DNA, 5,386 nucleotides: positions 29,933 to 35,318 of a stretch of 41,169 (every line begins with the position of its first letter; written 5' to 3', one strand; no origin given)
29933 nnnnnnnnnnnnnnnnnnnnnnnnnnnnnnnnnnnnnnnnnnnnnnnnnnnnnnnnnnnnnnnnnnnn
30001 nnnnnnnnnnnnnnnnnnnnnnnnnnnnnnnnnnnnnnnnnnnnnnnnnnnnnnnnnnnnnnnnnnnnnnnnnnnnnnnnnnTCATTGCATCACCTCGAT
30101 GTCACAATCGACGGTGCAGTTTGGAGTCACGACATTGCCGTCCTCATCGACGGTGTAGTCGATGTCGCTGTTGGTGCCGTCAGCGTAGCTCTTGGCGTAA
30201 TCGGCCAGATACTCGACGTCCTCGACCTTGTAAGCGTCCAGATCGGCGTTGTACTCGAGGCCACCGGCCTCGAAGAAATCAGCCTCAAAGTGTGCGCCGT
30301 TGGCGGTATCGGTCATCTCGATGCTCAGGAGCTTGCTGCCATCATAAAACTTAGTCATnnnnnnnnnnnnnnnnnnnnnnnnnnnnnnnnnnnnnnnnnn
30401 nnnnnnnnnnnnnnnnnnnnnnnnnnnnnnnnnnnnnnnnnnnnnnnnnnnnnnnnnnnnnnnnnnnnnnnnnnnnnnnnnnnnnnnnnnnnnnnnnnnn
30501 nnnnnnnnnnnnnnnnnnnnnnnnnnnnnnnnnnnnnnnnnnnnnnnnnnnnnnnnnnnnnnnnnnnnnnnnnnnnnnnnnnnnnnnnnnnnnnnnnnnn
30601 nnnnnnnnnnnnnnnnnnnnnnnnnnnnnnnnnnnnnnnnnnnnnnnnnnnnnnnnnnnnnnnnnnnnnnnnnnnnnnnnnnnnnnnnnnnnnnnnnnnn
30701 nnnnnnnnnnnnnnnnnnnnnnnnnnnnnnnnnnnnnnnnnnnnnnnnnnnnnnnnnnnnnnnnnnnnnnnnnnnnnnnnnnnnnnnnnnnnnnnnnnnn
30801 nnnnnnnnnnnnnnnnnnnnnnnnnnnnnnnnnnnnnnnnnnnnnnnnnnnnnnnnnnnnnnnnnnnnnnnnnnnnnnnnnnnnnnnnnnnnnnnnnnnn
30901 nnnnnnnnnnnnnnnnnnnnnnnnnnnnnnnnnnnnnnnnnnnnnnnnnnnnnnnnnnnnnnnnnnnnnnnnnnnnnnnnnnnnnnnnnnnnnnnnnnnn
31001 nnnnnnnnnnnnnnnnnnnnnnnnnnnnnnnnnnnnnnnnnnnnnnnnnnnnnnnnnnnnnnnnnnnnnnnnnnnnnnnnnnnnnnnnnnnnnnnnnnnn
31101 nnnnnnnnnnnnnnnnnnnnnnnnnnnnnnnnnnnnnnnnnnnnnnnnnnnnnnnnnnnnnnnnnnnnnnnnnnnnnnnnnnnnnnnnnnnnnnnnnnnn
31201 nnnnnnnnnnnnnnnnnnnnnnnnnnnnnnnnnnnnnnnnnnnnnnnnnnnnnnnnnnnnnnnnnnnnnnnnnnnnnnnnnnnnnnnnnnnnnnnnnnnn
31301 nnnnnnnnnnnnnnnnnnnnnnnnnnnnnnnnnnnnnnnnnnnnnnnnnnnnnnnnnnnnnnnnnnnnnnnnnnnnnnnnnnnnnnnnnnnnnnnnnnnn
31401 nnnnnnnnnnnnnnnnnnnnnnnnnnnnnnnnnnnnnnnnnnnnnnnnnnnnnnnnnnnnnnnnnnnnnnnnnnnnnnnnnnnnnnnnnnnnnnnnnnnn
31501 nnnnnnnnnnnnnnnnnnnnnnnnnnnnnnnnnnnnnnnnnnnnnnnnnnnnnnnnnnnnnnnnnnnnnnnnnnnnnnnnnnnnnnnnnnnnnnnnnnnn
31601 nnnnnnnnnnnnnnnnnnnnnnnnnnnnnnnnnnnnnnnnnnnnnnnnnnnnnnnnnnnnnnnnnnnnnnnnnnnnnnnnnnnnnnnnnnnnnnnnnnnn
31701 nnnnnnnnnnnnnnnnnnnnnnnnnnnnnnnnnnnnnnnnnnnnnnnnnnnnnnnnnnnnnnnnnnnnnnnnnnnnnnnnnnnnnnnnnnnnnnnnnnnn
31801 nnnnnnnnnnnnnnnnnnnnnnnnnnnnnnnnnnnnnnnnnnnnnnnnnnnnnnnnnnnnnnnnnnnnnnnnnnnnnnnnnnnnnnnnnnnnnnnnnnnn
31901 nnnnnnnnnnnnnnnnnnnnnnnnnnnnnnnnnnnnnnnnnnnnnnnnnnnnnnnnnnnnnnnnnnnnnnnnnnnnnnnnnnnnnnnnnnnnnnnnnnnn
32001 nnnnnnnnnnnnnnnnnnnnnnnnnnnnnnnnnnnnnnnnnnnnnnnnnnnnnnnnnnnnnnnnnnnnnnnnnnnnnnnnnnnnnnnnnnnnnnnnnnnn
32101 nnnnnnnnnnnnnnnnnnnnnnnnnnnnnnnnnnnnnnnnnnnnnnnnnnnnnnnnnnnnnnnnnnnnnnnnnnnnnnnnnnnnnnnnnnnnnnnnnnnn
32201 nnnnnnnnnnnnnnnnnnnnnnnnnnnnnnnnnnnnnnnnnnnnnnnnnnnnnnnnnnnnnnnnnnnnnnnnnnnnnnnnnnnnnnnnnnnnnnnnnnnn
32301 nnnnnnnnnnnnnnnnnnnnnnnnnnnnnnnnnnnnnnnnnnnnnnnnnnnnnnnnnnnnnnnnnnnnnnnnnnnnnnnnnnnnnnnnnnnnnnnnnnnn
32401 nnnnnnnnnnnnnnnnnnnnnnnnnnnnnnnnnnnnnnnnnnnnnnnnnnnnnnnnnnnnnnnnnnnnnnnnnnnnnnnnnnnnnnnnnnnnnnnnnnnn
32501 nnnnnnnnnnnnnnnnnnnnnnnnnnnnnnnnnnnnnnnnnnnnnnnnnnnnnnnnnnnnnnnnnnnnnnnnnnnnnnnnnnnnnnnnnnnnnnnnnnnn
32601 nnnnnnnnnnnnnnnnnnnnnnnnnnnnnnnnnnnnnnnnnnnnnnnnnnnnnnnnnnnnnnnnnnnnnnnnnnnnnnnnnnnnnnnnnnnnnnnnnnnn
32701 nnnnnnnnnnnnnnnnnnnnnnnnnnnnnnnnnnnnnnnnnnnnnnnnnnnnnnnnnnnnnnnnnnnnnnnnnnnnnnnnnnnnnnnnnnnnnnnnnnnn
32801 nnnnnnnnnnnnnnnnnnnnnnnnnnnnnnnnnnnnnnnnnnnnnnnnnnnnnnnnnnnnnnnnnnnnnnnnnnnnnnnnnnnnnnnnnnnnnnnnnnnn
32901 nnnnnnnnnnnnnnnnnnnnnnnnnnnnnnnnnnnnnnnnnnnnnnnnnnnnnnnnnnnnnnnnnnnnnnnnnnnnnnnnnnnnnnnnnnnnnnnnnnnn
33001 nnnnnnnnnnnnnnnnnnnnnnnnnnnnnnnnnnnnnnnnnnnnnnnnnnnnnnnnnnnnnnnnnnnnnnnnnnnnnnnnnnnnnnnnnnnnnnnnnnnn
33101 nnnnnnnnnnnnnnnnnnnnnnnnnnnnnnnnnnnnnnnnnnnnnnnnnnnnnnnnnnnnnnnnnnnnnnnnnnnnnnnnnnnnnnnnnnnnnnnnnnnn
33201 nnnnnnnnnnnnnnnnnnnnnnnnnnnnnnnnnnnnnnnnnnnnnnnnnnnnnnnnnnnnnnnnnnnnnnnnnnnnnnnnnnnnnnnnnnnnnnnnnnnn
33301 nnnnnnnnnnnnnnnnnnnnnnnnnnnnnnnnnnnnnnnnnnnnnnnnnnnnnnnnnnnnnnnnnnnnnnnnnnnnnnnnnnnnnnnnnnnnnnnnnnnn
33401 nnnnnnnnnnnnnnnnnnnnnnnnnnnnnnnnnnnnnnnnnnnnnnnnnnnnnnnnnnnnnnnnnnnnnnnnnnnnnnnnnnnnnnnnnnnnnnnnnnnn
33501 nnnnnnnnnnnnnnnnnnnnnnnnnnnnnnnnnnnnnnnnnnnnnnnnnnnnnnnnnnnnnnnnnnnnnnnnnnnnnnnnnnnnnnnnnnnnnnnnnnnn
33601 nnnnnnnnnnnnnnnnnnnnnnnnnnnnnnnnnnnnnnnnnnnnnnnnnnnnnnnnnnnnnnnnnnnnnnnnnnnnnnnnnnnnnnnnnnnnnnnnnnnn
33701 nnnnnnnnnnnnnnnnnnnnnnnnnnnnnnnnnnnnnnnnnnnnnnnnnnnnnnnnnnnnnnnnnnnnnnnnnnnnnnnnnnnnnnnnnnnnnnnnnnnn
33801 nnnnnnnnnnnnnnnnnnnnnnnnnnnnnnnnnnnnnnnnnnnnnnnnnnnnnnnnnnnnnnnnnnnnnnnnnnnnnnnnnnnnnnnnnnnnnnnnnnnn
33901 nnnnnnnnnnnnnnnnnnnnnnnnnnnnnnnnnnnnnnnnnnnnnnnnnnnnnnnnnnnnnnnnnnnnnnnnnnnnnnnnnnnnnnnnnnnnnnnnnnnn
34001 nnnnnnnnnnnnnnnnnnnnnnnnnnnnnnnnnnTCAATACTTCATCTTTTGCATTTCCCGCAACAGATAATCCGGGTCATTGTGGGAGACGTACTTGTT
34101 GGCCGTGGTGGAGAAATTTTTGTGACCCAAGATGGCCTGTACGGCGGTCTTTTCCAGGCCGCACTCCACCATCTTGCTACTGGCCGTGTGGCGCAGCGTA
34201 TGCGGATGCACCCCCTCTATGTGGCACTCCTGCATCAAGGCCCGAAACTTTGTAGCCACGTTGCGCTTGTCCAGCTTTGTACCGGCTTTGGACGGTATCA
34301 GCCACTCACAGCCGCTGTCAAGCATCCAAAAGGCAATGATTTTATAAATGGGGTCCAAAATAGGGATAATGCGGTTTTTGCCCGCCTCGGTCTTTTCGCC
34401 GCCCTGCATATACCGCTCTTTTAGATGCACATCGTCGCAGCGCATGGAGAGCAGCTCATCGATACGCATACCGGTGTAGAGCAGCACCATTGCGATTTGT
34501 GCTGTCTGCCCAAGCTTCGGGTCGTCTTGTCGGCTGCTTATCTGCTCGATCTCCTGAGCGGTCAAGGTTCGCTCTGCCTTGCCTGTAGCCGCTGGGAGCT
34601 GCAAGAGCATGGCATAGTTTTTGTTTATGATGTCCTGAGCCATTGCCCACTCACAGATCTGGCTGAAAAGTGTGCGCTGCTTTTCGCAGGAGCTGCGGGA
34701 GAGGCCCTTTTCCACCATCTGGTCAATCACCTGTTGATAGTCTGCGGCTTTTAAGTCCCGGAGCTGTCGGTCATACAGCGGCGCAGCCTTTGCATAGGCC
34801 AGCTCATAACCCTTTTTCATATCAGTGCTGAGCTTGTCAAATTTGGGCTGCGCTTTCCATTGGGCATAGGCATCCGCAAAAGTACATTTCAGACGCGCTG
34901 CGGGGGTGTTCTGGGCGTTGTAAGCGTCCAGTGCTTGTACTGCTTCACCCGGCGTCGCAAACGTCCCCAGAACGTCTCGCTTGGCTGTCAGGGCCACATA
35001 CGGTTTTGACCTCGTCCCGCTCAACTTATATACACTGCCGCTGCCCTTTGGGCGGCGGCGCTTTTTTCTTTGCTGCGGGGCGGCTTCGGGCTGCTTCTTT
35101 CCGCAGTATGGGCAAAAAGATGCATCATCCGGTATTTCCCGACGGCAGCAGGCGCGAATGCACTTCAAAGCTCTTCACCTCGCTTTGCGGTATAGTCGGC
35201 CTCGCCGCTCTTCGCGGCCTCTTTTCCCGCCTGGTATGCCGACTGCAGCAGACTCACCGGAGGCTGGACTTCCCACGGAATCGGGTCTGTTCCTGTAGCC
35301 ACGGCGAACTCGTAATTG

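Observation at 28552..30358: Consensus-promoter-driven three-gene operon on the opposite strand: very acidic small protein, duplicated zinc-finger DNA-binding-like protein, RHH-tailed protein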

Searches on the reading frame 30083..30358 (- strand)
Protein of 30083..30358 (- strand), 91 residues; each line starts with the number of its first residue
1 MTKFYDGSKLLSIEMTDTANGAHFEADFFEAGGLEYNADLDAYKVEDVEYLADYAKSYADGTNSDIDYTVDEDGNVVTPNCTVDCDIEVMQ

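Call 3: search_protein_families(library=pfam, proteins=[window:30083-30358:-], max_evalue=1)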
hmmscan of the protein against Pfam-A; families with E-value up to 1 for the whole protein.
window:30083-30358:- (91 aa): 1 family
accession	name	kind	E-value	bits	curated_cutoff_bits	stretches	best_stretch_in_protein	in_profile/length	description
PF21135.2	DRL_cat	-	0.014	15.9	27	1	1-27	55-80/164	Oxidoreductase DRL, catalytic domain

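Call 4: search_protein_families(library=phrogs, proteins=[window:30083-30358:-], max_evalue=1)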
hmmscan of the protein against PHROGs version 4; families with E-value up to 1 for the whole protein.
window:30083-30358:- (91 aa): 1 family
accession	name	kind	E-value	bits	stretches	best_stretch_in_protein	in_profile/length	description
phrog_22887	-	unknown function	0.021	15.2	1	16-69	39-91/235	-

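Call 9: search_protein_families(library=padloc, proteins=[window:30083-30358:-], max_evalue=1)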
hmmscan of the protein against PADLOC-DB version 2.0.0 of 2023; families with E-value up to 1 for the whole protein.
window:30083-30358:- (91 aa): 0 families

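Call 10: search_protein_families(library=ncbifam, proteins=[window:30083-30358:-], max_evalue=1)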
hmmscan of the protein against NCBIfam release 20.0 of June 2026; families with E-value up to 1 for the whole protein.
window:30083-30358:- (91 aa): 0 families

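Call 16: find_homologous_proteins(query=window:30083-30358:-)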
Query window:30083-30358:- (91 aa): 66 proteins with E <= 0.001 among 66 candidates.
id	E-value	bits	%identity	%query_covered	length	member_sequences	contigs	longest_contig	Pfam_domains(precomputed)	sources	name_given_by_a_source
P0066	9.1e-53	194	99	100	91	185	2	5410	-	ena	-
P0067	1.8e-52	193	99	100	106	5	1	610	-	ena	-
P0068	4.4e-51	189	97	100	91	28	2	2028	-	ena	-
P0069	2.4e-46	174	92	99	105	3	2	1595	-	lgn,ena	-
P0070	3.9e-46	173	90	100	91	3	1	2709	-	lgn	-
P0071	4.5e-45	169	91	99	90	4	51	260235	-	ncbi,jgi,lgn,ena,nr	jgi:hypothetical protein|nr:MAG TPA: hypothetical protein [Bacteriophage sp.]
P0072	1.6e-43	165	88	99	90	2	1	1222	-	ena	-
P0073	1.9e-42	161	87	99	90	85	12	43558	-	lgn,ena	-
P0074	5.0e-42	160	86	99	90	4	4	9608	-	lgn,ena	-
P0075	1.6e-41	158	84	99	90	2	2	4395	-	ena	-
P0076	3.3e-41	157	86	99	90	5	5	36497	-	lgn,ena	-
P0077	5.1e-41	157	84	99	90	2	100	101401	-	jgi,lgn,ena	-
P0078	3.2e-40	154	83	99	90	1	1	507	-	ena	-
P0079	5.3e-40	153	83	99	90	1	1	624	-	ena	-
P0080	1.4e-38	149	84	99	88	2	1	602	-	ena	-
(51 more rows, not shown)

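Call 54: search_solved_structures(query=A5, max_evalue=10, show_alignments=2)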
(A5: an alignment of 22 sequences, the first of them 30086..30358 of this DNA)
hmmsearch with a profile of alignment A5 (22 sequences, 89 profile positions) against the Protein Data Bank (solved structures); distinct sequences matched with E-value up to 10: 2.
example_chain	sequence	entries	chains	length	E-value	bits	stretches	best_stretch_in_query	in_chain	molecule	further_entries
4r24_B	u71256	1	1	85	0.93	12.9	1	5-64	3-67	HTH-type transcriptional regulator TnrA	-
4r22_B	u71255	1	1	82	1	12.8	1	5-64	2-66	HTH-type transcriptional regulator TnrA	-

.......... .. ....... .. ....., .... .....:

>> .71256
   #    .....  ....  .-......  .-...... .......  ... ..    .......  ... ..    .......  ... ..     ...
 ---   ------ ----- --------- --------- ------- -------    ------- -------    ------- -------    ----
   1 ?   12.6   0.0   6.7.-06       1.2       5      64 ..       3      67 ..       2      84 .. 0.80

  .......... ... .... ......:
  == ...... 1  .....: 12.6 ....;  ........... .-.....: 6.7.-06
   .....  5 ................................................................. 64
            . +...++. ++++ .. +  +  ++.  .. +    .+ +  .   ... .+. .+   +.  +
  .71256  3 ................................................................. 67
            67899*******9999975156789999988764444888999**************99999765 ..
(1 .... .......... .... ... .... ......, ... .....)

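Call 75: list_cluster_members(proteins=[L001:756-1778:+, L001:3214-4614:+, window:30086-30358:-, window:28980-30086:-, window:28555-28989:-])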
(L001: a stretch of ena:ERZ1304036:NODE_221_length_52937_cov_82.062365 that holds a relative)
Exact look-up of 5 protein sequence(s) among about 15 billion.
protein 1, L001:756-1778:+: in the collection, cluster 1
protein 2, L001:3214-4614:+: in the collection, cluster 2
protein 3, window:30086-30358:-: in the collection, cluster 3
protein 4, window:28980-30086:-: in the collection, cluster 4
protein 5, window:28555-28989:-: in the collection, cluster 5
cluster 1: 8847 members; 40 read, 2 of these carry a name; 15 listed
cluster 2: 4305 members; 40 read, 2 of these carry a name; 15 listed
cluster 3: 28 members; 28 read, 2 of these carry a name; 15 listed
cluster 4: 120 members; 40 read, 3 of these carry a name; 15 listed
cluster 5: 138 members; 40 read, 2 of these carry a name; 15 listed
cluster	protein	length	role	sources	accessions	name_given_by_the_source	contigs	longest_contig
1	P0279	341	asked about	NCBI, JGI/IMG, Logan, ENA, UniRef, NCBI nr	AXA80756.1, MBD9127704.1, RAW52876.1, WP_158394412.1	MAG: threonylcarbamoyl-AMP synthase [Faecalibacterium prausnitzii] | Threonylcarbamoyl-AMP synthase n=1 Tax=Faecalibacterium prausnitzii TaxID=853 ... | L-threonylcarbamoyladenylate synthase [Faecalibacterium prausnitzii]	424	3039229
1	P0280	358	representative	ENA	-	-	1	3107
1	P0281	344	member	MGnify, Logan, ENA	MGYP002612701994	FL=1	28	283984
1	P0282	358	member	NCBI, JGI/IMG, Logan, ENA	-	-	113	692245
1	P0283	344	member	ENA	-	-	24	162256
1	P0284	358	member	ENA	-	-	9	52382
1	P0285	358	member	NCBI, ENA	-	-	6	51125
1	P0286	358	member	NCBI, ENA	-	-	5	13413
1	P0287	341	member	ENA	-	-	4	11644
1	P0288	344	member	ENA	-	-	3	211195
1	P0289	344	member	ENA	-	-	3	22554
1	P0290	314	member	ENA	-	-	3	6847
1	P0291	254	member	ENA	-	-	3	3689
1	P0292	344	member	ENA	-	-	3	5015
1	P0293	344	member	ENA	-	-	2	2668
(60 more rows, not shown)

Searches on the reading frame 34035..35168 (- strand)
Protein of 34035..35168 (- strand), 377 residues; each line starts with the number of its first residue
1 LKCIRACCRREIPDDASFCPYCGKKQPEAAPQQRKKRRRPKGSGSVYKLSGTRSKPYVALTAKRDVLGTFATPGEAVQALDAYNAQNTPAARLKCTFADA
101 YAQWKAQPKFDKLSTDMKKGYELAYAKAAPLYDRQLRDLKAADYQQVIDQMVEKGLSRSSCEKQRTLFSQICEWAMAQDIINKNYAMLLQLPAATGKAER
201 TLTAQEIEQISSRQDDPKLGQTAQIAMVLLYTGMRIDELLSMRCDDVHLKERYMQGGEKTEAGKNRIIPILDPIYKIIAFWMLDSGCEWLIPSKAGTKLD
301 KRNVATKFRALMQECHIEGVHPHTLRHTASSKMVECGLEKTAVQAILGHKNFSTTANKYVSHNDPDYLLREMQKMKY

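Call 64: search_protein_families(library=pfam, proteins=[window:34035-35168:-], max_evalue=0.01)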
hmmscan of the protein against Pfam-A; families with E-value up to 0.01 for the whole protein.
window:34035-35168:- (377 aa): 4 families
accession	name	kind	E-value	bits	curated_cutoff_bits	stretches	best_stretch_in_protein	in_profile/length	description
PF00589.27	Phage_integrase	-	2.3e-31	109.3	27.1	1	201-364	2-170/172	Phage integrase family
PF13240.11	Zn_Ribbon_1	-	0.00011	22.3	25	1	8-25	5-22/23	zinc-ribbon domain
PF24460.1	DUF7575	-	0.0084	15.9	28.5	0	8-25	9-26/28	Domain of unknown function (DUF7575)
PF12773.13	DZR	-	0.0096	16.5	27.3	1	7-27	3-23/45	Double zinc ribbon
